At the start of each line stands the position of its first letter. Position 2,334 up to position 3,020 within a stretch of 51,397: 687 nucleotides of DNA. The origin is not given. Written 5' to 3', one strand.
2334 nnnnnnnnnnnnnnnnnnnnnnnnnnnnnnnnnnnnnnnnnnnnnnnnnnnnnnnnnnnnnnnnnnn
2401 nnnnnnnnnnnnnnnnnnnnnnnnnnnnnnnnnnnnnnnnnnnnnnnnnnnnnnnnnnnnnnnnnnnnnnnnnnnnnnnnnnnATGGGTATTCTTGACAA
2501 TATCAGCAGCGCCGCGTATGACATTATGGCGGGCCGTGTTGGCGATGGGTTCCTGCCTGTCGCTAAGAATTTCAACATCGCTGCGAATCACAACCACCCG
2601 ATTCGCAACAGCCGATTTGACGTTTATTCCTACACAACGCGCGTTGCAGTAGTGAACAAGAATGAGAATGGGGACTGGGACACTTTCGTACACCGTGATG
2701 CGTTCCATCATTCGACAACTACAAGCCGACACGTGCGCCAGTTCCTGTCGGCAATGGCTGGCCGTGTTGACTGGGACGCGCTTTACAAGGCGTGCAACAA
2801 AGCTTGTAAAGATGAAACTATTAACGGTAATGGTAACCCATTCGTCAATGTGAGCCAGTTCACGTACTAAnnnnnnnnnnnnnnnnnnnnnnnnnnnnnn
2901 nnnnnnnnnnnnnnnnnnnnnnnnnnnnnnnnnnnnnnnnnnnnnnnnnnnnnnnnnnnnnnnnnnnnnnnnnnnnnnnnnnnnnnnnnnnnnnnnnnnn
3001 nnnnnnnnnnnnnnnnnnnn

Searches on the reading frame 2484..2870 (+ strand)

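Call 17: search_protein_families(library=pfam, proteins=[window:2484-2870:+], max_evalue=0.01)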
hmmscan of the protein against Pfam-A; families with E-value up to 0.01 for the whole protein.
window:2484-2870:+ (128 aa): 0 families

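Call 27: search_protein_families(library=phrogs, proteins=[window:2484-2870:+], max_evalue=0.01)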
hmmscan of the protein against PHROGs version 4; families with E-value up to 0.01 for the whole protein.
window:2484-2870:+ (128 aa): 3 families
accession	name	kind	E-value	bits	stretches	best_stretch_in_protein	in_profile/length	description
phrog_4264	-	unknown function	9.2e-07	30.1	1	39-91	31-75/93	-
phrog_5643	-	unknown function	5e-05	24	1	48-90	23-59/79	-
phrog_37786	-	unknown function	0.0089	15.4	1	20-128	69-173/732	-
